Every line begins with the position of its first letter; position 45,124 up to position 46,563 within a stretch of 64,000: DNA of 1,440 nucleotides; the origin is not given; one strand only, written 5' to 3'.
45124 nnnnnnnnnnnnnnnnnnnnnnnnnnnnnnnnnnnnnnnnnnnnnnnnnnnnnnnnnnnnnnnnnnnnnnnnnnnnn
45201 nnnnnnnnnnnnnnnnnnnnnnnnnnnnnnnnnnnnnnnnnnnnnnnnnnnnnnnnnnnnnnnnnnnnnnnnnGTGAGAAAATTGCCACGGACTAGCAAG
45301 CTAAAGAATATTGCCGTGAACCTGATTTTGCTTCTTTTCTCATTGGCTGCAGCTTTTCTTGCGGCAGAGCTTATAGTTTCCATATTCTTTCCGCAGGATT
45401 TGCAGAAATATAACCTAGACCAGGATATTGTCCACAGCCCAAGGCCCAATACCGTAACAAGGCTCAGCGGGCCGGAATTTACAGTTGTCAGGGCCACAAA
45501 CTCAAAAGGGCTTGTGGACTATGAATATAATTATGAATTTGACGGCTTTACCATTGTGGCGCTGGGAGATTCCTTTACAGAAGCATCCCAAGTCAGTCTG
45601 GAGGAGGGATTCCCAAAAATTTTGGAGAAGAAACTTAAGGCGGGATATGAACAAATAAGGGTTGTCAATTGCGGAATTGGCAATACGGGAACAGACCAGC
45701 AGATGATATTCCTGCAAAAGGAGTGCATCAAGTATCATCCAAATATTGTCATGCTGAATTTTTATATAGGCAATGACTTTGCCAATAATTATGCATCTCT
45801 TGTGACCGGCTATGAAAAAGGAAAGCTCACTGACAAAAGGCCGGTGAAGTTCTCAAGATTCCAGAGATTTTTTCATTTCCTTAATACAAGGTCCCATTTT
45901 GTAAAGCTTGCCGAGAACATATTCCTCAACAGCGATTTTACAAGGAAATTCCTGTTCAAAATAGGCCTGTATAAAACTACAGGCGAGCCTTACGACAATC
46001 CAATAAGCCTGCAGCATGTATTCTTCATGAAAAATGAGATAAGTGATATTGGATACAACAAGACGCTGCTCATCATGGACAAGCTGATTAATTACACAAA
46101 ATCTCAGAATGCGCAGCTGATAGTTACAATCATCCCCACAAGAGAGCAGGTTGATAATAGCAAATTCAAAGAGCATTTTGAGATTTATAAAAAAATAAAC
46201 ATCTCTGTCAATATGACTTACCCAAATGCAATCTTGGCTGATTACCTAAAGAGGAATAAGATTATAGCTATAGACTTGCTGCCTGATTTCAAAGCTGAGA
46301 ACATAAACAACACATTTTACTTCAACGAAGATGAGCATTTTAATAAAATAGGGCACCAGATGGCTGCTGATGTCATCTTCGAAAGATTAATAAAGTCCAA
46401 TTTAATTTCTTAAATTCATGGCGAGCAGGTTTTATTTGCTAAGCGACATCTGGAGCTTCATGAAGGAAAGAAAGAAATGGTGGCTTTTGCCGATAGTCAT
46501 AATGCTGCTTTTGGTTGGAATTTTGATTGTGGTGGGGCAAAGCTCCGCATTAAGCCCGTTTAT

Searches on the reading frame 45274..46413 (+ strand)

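Call 29: search_protein_families(library=pfam, proteins=[window:45274-46413:+], max_evalue=0.00001)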
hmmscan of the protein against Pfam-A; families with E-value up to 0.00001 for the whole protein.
window:45274-46413:+ (379 aa): 2 families
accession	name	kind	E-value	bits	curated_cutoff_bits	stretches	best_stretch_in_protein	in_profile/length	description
PF13472.12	Lipase_GDSL_2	-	3.9e-07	31.2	32.9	0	96-163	1-70/178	GDSL-like Lipase/Acylhydrolase family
PF16822.11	ALGX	-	2.7e-06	27.7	26.5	1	276-372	40-130/268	SGNH hydrolase-like domain, acetyltransferase AlgX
